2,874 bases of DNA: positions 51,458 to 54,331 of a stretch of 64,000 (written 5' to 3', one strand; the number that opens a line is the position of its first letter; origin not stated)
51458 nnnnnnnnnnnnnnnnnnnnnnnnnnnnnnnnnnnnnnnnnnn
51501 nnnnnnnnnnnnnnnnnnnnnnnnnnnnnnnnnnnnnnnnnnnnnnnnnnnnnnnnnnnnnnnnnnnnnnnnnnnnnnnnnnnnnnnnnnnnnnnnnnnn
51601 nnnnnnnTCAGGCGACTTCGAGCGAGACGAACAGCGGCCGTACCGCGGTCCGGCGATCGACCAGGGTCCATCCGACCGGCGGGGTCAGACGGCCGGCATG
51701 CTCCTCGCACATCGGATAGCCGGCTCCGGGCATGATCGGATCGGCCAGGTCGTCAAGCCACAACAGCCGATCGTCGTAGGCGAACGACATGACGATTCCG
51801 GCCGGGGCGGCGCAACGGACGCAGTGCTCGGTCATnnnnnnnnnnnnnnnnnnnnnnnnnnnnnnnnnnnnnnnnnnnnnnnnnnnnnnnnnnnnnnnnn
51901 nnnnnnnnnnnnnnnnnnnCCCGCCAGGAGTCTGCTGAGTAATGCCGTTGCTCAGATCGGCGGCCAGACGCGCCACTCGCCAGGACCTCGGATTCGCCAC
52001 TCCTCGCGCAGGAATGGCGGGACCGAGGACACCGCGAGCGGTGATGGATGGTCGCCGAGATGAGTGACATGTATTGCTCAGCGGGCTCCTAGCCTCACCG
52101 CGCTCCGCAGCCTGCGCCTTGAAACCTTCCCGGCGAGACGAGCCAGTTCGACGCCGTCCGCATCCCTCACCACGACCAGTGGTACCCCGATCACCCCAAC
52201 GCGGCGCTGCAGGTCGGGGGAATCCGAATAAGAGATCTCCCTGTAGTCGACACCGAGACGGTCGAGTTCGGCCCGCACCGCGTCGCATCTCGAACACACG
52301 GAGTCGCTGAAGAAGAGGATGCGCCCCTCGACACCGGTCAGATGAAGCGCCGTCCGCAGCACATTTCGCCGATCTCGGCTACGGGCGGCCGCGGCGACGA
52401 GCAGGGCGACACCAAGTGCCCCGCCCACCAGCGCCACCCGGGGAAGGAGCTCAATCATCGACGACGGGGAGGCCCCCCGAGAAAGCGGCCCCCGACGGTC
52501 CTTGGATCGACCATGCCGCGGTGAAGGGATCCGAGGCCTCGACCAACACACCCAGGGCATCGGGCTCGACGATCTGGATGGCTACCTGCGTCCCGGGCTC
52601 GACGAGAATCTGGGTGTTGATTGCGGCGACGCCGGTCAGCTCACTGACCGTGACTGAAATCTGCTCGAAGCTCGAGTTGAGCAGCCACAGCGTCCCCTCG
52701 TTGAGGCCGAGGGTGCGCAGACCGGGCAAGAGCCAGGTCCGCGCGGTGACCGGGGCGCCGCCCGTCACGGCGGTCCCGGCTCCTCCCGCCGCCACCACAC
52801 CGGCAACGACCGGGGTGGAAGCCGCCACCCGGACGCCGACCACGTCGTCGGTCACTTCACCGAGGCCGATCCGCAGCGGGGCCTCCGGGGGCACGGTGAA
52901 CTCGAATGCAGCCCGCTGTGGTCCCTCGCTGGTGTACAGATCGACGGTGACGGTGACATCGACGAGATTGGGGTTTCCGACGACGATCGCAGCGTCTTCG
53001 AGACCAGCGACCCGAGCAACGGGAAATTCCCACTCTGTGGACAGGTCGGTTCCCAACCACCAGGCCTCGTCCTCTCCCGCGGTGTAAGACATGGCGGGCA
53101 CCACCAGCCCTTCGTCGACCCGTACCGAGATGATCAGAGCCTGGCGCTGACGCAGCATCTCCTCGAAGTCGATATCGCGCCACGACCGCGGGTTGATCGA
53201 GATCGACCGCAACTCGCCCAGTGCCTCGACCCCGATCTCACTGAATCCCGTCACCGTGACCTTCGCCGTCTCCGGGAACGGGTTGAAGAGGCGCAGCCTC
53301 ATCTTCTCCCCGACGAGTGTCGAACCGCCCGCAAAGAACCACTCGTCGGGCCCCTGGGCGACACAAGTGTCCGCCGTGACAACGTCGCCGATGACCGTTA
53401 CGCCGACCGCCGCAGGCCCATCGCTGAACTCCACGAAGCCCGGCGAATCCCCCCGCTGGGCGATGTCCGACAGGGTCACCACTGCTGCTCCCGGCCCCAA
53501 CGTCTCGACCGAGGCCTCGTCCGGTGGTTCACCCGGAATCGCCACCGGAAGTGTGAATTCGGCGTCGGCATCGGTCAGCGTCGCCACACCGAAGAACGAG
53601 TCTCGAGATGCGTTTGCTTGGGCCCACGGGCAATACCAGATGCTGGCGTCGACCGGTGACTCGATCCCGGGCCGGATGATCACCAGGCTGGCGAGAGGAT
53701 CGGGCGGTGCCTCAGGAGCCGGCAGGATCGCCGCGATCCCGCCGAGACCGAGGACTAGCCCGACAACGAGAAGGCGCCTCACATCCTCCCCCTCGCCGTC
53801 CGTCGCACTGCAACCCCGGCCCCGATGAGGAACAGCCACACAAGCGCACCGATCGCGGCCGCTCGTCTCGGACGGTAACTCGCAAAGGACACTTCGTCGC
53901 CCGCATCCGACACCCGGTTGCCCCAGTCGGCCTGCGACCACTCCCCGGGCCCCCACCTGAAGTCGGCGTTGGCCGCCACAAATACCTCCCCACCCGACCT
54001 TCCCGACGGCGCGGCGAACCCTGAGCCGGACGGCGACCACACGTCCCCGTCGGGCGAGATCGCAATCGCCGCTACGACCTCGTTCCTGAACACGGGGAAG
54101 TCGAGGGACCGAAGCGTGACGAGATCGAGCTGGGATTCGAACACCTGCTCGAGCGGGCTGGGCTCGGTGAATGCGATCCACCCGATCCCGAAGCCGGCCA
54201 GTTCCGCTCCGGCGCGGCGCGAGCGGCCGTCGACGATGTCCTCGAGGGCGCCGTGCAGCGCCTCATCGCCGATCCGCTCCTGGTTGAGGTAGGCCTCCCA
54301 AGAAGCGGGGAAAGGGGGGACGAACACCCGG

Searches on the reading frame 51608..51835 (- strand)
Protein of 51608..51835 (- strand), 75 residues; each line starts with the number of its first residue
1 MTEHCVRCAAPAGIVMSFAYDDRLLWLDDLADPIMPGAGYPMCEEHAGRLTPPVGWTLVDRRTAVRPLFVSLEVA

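Call 11: search_protein_families(library=pfam, proteins=[window:51608-51835:-])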
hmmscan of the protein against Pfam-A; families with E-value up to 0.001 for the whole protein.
window:51608-51835:- (75 aa): 1 family
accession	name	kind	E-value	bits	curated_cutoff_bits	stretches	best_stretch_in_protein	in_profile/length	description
PF12005.13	DUF3499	-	9.1e-09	36.4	25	1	5-64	4-64/119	Protein of unknown function (DUF3499)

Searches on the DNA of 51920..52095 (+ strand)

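Call 46: search_dna_similar(query=window:51920-52095:+, collection=plasmids, mode=distant, max_evalue=1, max_rows=15)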
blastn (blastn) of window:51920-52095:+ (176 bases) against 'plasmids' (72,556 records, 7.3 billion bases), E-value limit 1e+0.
Records with a match: 8; places in all: 8; records where one place covers at least 80% of the query: 0.
Best place of each record, by identity: 90-95% 3; 80-90% 5.
By first word of the organism name: Rhizobium 5; Nonomuraea 1; Rhodobacter 1; Streptomyces 1.
By predicted mobility (MOB-suite, as given by PLSDB): non-mobilizable 6; conjugative 1; mobilizable 1.
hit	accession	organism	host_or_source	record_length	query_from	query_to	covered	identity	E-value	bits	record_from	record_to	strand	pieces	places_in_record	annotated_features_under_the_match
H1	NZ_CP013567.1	Rhizobium phaseoli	Phaseolus vulgaris,Whole ...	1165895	36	72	21%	89.2%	1e-1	43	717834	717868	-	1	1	record has no annotation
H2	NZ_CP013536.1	Rhizobium phaseoli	Phaseolus vulgaris,Whole ...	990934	36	72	21%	89.2%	1e-1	43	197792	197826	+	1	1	tssM: type VI secretion system membrane subunit TssM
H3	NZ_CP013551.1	Rhizobium phaseoli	Phaseolus vulgaris,Whole ...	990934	36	72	21%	89.2%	1e-1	43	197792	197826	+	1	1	tssM: type VI secretion system membrane subunit TssM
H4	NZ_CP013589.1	Rhizobium phaseoli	Phaseolus vulgaris,Whole ...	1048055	36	72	21%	89.2%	1e-1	43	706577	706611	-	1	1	record has no annotation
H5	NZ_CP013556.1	Rhizobium phaseoli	Phaseolus vulgaris,Whole ...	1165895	36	72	21%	89.2%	1e-1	43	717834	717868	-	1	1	record has no annotation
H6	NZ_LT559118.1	Nonomuraea gerenzanensis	-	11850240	42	71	17%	90.6%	1e-1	43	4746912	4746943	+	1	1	none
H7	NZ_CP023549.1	Rhodobacter sp. CZR27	cell culture,paddy soil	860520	83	109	15%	92.6%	5e-1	41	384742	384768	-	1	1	DUF2189 domain-containing protein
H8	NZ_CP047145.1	Streptomyces sp. HF10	Macrotermes barneyi,cell culture,gut of ...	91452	111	137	15%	92.6%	5e-1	41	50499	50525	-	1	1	DNA cytosine methyltransferase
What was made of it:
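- Tried and rejected: blastn against plasmids (call 46).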

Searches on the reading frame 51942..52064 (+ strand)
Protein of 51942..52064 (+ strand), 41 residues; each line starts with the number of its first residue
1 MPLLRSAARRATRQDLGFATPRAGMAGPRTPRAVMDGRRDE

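Call 97: search_protein_representatives(protein=window:51942-52064:+)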
Query: 41 residues. Proteins with E-value up to 0.001 (for the whole library): 12; up to 1e-10: 1; up to 1e-30: 0. The best 12 are listed.
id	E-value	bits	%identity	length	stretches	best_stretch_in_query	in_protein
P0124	2.6e-11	57.5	78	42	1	2-41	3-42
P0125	1.1e-10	55.7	76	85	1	1-41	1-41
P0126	7.3e-07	44.0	70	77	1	1-40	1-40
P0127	1.5e-06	43.1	68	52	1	1-40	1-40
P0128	4.9e-06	41.5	63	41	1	1-41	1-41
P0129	6.7e-06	41.1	69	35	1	1-35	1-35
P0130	7.1e-06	41.0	73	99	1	11-40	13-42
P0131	2.9e-05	39.2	42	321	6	3-26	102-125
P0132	3.2e-05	39.0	65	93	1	1-40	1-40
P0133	6.9e-05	38.0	65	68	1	1-40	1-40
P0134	7.6e-05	37.9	69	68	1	16-41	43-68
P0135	2.6e-04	36.3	70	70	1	9-40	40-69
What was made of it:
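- A 41-aa peptide read from the left arm matches only short ORFs of 35-99 aa (call 97).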

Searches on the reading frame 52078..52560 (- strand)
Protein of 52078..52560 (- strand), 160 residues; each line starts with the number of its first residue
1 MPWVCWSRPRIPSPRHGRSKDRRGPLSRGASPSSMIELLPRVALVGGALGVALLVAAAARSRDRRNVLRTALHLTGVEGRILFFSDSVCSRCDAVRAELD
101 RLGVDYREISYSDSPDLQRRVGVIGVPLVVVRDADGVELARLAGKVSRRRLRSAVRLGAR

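Call 11: search_protein_families(library=pfam, proteins=[window:52078-52560:-])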
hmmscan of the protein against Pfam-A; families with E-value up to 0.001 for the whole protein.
window:52078-52560:- (160 aa): 2 families
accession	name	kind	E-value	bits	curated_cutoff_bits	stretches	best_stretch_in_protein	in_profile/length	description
PF00462.30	Glutaredoxin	-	7.4e-05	23.3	22.9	1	82-132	2-56/60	Glutaredoxin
PF13098.12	Thioredoxin_2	-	0.00013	22.7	27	1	81-152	9-101/104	Thioredoxin-like domain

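Call 35: find_homologous_proteins(query=window:52078-52560:-)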
Query window:52078-52560:- (160 aa): 3 proteins with E <= 0.001 among 3111 candidates.
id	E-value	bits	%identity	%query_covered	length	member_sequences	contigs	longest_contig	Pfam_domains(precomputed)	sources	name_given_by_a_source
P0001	1.1e-68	248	100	79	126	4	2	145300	-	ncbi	ncbi:MAG: glutaredoxin domain-containing protein [Acidimicrobiia bacterium]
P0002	3.0e-20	90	54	53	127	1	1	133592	-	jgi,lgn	-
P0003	3.2e-16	77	45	69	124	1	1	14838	-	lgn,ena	-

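Call 37: find_encoding_contigs(protein=P0002, flank=3000, max_places=4)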
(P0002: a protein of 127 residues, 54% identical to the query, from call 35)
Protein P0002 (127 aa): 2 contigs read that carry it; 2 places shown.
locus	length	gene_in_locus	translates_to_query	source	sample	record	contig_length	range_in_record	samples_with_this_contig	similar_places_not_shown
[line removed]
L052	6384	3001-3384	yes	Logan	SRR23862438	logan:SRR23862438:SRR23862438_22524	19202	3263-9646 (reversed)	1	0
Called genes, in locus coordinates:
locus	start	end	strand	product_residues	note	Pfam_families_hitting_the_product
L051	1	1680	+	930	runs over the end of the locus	-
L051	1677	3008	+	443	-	PF18986:DUF5719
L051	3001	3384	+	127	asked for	-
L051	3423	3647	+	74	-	PF12005:DUF3499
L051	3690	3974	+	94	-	PF20586:DUF6788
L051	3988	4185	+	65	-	-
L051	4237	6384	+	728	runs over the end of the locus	-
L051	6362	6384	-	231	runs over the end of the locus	PF00535:Glycos_transf_2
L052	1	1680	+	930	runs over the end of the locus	-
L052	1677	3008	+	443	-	PF18986:DUF5719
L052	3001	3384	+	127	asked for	-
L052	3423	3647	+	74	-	PF12005:DUF3499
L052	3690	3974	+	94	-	PF20586:DUF6788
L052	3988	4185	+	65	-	-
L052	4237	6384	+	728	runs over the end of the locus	-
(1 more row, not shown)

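Call 38: find_encoding_contigs(protein=P0003, flank=3000, max_places=4)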
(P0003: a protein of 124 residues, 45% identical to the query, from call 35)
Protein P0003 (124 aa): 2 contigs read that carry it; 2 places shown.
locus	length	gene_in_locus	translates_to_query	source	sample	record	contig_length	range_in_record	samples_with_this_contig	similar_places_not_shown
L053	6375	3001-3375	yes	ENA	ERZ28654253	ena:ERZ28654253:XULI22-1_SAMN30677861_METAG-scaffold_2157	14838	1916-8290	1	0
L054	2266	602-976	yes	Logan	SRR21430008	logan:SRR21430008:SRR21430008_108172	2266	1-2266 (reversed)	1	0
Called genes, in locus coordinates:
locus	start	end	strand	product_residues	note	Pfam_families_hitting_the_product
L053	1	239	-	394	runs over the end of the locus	-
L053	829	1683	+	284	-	-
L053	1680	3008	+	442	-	PF18986:DUF5719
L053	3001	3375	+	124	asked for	-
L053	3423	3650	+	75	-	PF12005:DUF3499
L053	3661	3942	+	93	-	PF20586:DUF6788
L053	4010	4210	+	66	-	PF01096:Zn_ribbon_TFIIS (weak)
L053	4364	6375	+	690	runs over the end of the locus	-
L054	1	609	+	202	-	?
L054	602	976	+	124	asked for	-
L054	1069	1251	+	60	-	PF12005:DUF3499 (weak)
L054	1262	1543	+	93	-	PF20586:DUF6788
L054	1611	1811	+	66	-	PF01096:Zn_ribbon_TFIIS (weak)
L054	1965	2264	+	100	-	?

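Call 39: find_encoding_contigs(protein=P0001, flank=3000, max_places=4)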
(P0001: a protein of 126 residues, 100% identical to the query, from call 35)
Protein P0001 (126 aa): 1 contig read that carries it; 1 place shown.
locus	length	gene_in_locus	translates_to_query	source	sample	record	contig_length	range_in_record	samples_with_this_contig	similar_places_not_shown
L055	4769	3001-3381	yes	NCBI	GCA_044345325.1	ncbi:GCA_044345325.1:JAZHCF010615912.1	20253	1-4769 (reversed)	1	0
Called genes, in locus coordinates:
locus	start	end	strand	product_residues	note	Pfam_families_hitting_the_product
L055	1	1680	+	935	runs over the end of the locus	-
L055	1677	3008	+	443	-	PF18986:DUF5719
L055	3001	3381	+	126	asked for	-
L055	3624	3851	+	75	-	PF12005:DUF3499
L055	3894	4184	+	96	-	PF20586:DUF6788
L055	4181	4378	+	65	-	-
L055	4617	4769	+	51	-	?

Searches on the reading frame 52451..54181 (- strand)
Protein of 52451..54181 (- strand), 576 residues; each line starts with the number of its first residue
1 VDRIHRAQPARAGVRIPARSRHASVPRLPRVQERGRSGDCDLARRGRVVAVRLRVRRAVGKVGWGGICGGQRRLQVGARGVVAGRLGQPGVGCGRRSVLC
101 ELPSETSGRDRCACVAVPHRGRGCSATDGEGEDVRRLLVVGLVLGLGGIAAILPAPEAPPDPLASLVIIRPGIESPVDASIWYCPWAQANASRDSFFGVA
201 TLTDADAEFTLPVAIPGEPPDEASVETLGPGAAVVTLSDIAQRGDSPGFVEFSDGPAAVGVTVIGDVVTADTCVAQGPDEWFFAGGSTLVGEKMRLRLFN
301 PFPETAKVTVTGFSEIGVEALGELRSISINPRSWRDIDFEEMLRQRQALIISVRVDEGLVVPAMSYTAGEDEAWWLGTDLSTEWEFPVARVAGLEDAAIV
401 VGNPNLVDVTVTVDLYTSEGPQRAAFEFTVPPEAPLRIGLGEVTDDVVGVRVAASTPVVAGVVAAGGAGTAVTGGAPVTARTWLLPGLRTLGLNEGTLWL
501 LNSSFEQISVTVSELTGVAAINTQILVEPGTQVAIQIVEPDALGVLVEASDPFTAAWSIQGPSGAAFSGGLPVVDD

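Call 11: search_protein_families(library=pfam, proteins=[window:52451-54181:-])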
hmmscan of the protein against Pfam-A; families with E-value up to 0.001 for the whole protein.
window:52451-54181:- (576 aa): 1 family
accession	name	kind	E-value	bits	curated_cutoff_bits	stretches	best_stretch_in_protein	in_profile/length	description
PF18986.5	DUF5719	-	5.4e-19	68.9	26.2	1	268-536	41-317/319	Family of unknown function (DUF5719)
